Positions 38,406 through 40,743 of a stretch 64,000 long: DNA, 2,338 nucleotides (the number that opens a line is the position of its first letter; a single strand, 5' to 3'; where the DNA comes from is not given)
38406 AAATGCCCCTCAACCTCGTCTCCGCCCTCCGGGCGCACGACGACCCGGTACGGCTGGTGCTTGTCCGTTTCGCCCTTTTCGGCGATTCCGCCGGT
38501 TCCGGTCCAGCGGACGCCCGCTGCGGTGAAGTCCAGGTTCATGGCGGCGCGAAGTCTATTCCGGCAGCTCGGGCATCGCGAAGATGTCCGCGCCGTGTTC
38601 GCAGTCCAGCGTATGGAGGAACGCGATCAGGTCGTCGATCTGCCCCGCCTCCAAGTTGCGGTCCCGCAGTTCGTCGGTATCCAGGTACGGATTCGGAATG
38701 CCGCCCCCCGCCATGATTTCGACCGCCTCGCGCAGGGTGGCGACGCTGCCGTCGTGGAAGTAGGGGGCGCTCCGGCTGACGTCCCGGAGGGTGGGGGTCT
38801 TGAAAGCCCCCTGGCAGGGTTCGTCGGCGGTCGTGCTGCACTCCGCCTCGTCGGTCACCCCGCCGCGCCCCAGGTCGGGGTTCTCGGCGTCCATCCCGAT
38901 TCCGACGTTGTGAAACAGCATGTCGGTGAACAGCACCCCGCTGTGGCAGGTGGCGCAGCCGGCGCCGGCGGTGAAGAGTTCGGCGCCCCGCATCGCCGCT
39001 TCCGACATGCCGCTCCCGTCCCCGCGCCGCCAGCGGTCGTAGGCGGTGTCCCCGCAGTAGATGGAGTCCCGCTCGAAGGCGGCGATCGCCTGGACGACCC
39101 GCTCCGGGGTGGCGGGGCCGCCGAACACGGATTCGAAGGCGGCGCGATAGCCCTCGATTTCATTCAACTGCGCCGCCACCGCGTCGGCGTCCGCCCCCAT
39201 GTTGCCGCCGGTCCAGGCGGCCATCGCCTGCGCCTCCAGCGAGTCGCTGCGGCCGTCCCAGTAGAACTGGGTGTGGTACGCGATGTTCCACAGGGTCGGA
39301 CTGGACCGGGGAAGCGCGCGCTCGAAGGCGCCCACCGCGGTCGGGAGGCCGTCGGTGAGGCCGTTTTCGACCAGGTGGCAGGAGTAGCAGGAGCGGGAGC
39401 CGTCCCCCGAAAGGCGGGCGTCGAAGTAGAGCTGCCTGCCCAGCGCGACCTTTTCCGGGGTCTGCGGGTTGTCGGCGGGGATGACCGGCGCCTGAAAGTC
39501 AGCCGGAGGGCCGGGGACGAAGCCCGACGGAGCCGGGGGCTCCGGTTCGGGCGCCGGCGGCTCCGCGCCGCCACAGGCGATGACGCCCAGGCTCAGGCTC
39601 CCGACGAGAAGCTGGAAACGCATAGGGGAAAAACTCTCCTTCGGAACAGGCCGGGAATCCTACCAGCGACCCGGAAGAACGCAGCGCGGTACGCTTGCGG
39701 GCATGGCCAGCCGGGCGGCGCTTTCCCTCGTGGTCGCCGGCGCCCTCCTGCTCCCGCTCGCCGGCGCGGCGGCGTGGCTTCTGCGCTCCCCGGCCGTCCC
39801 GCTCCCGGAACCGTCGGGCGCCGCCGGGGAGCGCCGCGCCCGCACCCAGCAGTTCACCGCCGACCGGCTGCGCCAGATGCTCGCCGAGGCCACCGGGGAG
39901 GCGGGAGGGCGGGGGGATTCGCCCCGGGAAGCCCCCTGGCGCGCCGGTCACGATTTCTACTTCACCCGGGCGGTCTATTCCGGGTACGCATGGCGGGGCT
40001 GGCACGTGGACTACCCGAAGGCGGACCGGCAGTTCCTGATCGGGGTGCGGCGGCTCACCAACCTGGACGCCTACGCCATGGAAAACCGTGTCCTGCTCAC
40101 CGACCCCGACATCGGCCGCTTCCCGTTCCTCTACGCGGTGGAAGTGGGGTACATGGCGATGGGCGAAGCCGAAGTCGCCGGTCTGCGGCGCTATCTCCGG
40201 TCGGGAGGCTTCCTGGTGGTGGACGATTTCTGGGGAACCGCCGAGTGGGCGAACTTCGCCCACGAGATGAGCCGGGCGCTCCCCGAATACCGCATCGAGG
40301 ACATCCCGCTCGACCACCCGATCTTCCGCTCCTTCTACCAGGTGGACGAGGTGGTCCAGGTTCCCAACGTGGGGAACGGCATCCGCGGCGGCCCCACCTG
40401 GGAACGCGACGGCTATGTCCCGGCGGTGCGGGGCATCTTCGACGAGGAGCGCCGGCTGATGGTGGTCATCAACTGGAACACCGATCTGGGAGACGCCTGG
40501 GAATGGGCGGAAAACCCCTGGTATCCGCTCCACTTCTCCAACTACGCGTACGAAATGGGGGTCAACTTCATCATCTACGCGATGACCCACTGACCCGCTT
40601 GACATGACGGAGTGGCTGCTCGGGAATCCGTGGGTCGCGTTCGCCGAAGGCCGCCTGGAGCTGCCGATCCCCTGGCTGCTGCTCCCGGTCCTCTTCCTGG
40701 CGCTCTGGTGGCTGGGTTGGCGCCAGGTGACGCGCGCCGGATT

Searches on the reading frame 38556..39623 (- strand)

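Call 46: search_protein_families(library=pfam, proteins=[window:38556-39623:-], max_evalue=0.0001)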
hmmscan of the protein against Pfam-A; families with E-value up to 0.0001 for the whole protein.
window:38556-39623:- (355 aa): 2 families
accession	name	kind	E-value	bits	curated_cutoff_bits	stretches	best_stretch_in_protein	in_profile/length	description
PF03150.19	CCP_MauG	-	3e-46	158.2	25.6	1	56-202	1-147/149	Di-haem cytochrome c peroxidase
PF00034.26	Cytochrom_C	-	7.5e-08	34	21.3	0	211-339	2-89/90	Cytochrome c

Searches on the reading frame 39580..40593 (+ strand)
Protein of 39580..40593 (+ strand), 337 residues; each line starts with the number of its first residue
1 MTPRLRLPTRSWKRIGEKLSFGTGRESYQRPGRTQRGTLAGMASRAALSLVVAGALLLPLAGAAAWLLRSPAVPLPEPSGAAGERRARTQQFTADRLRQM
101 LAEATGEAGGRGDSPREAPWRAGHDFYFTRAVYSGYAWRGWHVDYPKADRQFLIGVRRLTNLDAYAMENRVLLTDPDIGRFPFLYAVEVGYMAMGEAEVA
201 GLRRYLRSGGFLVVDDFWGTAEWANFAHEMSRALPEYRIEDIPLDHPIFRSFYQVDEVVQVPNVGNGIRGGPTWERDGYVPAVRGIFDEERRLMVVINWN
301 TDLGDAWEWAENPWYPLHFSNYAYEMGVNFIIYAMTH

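Call 47: search_protein_families(library=pfam, proteins=[window:39580-40593:+], max_evalue=0.0001)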
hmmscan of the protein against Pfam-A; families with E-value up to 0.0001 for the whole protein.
window:39580-40593:+ (337 aa): 1 family
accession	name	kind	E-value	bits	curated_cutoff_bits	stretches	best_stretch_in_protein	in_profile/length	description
PF13709.12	DUF4159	-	1.1e-44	152.9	25.9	1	138-335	9-202/202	Domain of unknown function (DUF4159)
